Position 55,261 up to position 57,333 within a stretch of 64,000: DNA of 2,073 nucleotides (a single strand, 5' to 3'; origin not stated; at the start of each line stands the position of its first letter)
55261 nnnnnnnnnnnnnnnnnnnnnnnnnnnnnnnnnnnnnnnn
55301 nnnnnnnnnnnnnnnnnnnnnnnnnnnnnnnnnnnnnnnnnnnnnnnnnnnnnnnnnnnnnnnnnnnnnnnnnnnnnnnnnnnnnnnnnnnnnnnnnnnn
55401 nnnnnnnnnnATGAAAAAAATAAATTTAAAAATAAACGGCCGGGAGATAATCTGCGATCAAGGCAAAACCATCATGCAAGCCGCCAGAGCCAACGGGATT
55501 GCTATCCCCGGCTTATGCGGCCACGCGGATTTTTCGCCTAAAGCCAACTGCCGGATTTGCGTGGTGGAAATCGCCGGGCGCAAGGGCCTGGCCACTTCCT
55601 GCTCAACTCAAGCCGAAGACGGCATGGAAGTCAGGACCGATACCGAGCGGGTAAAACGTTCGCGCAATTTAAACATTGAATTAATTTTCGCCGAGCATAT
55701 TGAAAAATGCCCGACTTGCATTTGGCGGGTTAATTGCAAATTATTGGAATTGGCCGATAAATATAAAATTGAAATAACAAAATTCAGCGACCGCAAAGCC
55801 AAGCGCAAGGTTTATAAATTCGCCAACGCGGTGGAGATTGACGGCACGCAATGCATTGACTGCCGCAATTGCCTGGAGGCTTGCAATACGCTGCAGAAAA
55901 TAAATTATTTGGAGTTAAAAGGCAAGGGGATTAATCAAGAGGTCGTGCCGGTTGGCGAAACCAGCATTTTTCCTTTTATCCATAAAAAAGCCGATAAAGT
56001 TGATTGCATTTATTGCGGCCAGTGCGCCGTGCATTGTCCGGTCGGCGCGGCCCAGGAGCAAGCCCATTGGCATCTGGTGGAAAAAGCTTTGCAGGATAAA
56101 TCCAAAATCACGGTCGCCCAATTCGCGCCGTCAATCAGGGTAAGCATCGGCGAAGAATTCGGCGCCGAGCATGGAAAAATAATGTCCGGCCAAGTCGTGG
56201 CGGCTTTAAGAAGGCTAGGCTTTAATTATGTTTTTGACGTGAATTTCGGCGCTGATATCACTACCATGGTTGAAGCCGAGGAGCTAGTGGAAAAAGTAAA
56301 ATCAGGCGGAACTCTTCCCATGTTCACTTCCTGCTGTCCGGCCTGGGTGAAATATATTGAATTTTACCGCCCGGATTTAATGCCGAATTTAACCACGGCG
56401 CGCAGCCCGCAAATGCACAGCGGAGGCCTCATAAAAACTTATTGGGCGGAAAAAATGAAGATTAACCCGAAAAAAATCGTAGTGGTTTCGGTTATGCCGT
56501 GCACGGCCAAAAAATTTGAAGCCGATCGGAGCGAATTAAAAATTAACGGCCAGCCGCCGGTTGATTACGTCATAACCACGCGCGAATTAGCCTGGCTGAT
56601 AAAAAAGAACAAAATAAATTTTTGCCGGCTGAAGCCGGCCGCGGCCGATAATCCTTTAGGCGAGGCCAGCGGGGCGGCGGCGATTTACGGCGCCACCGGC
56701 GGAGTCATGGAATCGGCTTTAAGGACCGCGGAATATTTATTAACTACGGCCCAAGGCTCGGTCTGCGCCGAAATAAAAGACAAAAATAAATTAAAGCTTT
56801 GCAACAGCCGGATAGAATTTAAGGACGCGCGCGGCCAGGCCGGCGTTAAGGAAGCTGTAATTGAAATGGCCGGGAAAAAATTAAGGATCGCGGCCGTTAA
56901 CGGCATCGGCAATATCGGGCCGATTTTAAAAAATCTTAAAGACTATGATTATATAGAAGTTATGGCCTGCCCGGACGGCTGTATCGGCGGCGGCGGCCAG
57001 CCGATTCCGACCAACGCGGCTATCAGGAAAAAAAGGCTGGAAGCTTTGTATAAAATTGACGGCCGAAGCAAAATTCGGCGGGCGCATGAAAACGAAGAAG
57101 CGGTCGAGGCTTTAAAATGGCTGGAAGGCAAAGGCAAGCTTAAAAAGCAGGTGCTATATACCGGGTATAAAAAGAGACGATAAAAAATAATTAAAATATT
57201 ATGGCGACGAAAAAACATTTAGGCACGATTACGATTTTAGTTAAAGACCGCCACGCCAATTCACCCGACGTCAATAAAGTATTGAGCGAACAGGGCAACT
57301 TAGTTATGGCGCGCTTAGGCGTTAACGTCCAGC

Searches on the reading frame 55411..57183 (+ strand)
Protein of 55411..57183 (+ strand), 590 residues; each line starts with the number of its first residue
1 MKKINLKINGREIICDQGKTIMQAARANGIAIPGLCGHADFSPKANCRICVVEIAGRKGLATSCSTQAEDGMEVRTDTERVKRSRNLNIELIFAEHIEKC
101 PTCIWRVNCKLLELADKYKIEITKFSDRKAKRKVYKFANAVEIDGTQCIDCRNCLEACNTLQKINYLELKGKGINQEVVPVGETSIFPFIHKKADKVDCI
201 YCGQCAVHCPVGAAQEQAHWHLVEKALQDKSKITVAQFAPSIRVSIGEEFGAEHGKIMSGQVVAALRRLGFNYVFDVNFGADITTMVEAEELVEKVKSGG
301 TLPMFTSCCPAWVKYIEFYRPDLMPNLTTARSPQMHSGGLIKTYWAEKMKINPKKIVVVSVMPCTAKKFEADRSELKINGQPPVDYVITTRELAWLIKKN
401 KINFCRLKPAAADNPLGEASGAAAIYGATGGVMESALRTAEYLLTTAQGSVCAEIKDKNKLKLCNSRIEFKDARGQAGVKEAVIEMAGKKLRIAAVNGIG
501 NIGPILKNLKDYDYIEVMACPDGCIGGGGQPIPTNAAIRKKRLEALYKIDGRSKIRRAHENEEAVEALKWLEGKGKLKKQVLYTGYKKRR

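Call 37: search_protein_families(library=pfam, proteins=[window:55411-57183:+], max_evalue=0.001)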
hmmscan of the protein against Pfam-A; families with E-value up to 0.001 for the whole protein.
window:55411-57183:+ (590 aa): 10 families
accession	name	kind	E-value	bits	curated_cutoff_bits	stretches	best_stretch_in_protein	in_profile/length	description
PF02906.19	Fe_hyd_lg_C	-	2.3e-88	296.4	22.1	1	232-528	1-245/245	Iron only hydrogenase large subunit, C-terminal domain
PF13510.11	Fer2_4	-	1.6e-20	73.4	22.8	1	2-78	2-81/82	2Fe-2S iron-sulfur cluster binding domain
PF10588.14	NADH-G_4Fe-4S_3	-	3.3e-07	30.1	27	1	85-121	1-37/40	NADH-ubiquinone oxidoreductase-G iron-sulfur binding region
PF00111.32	Fer2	-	7.1e-07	29.5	21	1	9-62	4-53/77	2Fe-2S iron-sulfur cluster binding domain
PF12838.12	Fer4_7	-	2.2e-06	28.4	27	1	147-213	1-52/52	4Fe-4S dicluster domain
PF02256.22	Fe_hyd_SSU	-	4.9e-06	26.9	24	1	538-589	3-56/56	Iron hydrogenase small subunit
PF13237.11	Fer4_10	-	1.1e-05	25.6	25.5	0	193-216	3-28/53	4Fe-4S dicluster domain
PF00037.32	Fer4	-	0.00018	21.6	21.1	1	198-213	7-22/24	4Fe-4S binding domain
PF14697.11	Fer4_21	-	0.00033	21.2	35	0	142-165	2-27/59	4Fe-4S dicluster domain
PF13187.11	Fer4_9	-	0.00048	20.5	27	1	147-213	1-51/52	4Fe-4S dicluster domain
